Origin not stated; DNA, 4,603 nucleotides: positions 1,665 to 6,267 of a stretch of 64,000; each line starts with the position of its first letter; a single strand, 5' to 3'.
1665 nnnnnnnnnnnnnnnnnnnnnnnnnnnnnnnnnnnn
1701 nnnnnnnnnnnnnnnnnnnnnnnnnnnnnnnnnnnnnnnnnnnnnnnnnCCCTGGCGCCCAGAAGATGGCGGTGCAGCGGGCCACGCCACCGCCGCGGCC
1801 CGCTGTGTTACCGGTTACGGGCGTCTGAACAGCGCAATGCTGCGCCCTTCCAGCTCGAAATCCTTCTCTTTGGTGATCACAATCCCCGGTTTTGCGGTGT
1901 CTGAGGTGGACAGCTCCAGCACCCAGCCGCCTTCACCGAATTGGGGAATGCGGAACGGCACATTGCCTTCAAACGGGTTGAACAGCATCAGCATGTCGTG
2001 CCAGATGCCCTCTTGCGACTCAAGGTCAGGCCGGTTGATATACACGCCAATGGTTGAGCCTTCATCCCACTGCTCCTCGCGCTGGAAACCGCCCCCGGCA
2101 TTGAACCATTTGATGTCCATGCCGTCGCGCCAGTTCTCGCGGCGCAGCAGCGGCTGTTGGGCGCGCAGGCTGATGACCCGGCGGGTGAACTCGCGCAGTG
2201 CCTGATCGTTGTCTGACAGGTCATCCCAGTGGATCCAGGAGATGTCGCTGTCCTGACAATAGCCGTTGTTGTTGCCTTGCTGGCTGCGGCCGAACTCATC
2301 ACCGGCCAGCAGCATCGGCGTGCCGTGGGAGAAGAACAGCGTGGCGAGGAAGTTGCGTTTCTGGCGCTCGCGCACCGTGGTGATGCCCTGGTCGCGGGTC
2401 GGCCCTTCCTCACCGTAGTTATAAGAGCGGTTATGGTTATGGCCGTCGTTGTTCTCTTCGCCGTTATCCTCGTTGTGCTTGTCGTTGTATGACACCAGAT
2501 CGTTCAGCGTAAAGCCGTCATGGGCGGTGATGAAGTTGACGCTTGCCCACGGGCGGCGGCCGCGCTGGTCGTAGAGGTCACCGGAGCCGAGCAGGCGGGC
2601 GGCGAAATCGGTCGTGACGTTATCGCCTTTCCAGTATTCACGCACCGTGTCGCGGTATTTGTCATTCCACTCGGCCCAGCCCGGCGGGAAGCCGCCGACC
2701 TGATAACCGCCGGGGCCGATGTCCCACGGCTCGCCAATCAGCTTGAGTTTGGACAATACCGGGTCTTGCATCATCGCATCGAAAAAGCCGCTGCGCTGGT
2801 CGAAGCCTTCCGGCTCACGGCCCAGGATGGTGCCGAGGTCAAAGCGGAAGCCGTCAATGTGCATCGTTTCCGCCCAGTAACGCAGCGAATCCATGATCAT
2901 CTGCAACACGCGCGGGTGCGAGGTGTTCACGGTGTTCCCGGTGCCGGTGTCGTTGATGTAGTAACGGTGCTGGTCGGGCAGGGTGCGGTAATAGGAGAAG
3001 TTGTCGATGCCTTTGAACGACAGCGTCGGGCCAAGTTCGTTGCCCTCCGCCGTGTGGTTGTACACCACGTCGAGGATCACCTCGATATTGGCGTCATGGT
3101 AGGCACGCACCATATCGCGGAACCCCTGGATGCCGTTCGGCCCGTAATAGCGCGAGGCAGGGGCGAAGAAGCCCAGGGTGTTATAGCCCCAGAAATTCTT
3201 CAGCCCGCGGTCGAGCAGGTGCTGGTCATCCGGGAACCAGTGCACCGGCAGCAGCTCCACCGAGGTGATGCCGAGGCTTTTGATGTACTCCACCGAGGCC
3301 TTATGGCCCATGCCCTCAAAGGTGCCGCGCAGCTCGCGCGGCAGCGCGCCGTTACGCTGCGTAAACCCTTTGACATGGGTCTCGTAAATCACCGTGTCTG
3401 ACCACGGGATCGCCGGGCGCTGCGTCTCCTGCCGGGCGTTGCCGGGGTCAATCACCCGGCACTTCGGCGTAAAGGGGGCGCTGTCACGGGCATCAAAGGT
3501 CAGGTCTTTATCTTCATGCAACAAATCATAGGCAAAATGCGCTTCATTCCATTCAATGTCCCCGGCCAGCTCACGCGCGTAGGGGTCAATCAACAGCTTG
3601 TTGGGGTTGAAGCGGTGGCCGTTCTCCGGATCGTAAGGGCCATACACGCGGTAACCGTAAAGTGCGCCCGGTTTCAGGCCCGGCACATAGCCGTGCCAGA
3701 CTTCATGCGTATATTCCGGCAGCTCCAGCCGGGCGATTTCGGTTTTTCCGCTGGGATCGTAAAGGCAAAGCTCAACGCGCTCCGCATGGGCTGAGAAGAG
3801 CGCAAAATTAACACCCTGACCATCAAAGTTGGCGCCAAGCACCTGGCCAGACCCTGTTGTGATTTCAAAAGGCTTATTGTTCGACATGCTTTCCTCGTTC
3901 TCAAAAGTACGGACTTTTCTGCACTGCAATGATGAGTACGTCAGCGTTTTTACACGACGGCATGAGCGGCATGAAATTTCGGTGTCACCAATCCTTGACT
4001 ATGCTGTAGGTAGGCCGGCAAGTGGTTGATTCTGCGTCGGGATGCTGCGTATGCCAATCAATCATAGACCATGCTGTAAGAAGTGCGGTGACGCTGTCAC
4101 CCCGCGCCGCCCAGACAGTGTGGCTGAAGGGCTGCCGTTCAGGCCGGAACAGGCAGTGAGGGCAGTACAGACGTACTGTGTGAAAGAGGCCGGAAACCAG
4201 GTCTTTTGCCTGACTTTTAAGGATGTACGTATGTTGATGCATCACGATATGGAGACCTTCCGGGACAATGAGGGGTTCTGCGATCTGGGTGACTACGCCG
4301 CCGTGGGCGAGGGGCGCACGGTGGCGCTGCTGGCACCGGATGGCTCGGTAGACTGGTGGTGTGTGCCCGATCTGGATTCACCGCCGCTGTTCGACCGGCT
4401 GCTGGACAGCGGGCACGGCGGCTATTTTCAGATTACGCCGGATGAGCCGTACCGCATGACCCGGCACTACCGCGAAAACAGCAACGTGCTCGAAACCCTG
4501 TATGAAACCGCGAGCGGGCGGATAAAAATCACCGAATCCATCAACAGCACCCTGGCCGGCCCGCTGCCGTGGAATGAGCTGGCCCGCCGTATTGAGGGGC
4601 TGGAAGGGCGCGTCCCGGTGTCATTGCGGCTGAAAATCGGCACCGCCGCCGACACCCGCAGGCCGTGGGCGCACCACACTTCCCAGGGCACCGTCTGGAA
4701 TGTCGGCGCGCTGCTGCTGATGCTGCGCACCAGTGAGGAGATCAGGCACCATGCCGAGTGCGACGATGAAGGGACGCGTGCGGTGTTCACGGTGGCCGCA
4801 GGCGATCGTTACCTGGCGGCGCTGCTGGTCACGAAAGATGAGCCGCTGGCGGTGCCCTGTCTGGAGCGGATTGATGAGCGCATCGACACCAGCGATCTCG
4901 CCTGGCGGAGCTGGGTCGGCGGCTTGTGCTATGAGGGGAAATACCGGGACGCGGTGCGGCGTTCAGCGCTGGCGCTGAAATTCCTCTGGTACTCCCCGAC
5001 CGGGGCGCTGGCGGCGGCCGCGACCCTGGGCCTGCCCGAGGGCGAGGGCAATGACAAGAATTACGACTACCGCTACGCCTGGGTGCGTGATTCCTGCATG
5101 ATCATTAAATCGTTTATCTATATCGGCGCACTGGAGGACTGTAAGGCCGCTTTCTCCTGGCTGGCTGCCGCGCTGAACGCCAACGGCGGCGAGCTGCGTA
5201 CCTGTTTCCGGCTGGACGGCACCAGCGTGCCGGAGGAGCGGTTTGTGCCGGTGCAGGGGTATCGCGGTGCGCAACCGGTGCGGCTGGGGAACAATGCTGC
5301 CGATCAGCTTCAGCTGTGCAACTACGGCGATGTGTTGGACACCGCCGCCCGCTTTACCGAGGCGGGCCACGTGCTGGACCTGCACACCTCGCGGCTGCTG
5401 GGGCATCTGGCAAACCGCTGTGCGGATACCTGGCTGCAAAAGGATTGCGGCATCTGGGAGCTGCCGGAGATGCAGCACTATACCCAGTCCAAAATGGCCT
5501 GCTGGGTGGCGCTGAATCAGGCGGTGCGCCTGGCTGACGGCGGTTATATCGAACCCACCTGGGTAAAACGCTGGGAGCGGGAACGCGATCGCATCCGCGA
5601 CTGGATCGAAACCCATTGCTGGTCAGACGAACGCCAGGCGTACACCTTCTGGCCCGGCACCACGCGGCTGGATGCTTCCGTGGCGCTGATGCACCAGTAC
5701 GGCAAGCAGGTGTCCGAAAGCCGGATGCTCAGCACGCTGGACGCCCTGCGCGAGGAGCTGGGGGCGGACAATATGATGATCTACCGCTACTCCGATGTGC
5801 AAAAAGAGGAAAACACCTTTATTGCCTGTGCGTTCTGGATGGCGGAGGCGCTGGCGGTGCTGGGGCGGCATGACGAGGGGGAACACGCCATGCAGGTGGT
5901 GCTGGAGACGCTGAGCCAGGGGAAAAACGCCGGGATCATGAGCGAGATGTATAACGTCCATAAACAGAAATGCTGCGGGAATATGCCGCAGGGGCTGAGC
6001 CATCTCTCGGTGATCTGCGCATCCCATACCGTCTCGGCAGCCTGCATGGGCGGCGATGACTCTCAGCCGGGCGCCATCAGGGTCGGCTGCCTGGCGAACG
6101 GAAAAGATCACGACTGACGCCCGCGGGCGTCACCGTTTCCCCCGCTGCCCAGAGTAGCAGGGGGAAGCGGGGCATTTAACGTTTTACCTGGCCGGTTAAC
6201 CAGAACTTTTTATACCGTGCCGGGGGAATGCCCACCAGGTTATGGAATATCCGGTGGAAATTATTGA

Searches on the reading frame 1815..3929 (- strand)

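Call 66: search_protein_families(library=pfam, proteins=[window:1815-3929:-], max_evalue=0.00001)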
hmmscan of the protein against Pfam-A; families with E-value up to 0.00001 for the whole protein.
window:1815-3929:- (704 aa): 2 families
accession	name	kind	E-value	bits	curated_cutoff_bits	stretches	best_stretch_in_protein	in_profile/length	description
PF02922.24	CBM_48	-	1.5e-19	70.6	22.4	1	31-118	2-83/83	Carbohydrate-binding module 48 (Isoamylase N-terminal domain)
PF00128.31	Alpha-amylase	-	1.1e-16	61.6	22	1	202-297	16-96/446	Alpha amylase, catalytic domain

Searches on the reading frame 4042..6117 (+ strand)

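Call 66: search_protein_families(library=pfam, proteins=[window:4042-6117:+], max_evalue=0.00001)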
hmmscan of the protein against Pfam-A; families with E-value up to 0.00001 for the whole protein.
window:4042-6117:+ (691 aa): 2 families
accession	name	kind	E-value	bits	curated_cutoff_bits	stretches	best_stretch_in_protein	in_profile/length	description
PF00723.27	Glyco_hydro_15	-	3.7e-40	138.6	22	1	299-621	1-346/427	Glycosyl hydrolases family 15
PF19291.4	TREH_N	-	4.4e-10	39.6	23.1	1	88-155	21-89/211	Trehalase-like, N-terminal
